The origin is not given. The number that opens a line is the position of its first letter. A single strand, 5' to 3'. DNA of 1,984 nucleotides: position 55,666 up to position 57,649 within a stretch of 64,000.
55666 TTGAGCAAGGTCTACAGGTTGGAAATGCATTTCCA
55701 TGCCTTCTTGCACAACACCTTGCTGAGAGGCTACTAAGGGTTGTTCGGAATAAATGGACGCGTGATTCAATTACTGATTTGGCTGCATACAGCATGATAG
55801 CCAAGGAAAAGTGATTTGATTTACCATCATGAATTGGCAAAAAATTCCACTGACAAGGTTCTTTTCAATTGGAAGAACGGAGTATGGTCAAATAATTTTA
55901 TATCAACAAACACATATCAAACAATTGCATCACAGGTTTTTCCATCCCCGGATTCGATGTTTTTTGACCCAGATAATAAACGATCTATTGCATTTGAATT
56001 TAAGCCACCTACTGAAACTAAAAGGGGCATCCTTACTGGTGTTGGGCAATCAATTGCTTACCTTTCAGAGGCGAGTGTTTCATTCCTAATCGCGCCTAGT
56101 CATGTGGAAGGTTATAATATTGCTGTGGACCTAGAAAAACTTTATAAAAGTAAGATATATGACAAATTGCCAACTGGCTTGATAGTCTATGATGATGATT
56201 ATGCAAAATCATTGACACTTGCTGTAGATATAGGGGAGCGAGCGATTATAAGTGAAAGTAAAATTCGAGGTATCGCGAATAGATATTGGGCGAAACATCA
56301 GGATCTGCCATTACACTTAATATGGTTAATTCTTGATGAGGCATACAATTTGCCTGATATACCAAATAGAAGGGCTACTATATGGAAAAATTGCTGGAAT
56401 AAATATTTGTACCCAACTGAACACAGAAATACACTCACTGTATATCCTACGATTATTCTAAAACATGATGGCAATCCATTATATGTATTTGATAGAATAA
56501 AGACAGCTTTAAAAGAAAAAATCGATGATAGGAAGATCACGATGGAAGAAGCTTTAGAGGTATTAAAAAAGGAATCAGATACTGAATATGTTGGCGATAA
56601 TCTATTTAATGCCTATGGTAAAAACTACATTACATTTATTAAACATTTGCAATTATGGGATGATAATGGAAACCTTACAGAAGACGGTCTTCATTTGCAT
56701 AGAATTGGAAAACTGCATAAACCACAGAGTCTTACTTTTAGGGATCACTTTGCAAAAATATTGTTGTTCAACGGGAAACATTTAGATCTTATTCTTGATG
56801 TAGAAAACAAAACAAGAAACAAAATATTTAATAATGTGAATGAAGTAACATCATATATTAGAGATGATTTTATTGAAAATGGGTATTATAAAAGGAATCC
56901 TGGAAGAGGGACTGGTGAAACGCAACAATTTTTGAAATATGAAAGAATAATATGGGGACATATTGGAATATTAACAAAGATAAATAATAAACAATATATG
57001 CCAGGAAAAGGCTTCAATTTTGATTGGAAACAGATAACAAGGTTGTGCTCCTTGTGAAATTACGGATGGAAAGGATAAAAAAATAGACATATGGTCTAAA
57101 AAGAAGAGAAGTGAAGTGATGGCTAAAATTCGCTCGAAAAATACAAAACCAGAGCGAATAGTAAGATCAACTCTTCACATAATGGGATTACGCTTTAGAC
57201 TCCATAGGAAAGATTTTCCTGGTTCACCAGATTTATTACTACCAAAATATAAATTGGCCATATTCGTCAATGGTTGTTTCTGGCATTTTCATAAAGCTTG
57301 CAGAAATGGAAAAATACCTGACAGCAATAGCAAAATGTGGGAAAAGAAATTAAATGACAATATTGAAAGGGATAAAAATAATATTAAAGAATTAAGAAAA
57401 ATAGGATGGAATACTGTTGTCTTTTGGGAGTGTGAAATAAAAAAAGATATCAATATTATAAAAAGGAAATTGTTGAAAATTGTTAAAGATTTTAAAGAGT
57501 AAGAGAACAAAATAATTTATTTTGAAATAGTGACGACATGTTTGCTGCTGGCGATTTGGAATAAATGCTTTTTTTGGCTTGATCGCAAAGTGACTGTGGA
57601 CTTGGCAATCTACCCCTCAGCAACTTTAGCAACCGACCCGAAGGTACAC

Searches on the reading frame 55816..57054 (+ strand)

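Call 4: search_protein_families(library=pfam, proteins=[window:55816-57054:+], max_evalue=0.01)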
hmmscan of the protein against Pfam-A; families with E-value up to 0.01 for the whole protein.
window:55816-57054:+ (413 aa): 0 families

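Call 5: search_protein_families(library=padloc, proteins=[window:55816-57054:+], max_evalue=0.01)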
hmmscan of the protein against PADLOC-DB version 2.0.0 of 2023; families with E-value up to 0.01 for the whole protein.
window:55816-57054:+ (413 aa): 1 family
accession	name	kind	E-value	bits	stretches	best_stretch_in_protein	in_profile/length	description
PDLC03426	REase_II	-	0.0046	13.8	0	55-95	61-102/486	Type II restriction enzyme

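Call 6: search_protein_families(library=ncbifam, proteins=[window:55816-57054:+], max_evalue=0.01)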
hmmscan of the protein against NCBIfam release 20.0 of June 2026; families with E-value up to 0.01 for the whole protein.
window:55816-57054:+ (413 aa): 0 families

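Call 9: search_protein_families(library=phrogs, proteins=[window:55816-57054:+], max_evalue=0.01)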
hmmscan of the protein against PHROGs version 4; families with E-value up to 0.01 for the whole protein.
window:55816-57054:+ (413 aa): 0 families

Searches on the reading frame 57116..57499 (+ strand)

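Call 4: search_protein_families(library=pfam, proteins=[window:57116-57499:+], max_evalue=0.01)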
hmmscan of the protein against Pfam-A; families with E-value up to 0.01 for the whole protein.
window:57116-57499:+ (128 aa): 1 family
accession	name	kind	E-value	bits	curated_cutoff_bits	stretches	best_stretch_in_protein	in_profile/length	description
PF03852.21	Vsr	-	3.6e-25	88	27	1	1-60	12-71/74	DNA mismatch endonuclease Vsr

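Call 5: search_protein_families(library=padloc, proteins=[window:57116-57499:+], max_evalue=0.01)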
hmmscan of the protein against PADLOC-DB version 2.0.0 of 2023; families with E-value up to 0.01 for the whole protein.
window:57116-57499:+ (128 aa): 2 families
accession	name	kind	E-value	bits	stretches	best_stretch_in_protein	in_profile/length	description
PDLC03397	Vsr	-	1.1e-24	85.3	1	2-113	14-124/156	Type II nicking endonuclease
PDLC03678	HEase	-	0.00014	19.6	0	8-61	165-217/266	homing endonuclease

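Call 6: search_protein_families(library=ncbifam, proteins=[window:57116-57499:+], max_evalue=0.01)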
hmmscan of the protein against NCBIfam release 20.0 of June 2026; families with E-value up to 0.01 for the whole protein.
window:57116-57499:+ (128 aa): 1 family
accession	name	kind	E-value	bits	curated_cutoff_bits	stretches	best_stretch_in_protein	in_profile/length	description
TIGR00632.1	vsr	subfamily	5.9e-37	126.6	97.85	1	2-107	14-119/119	DNA mismatch endonuclease Vsr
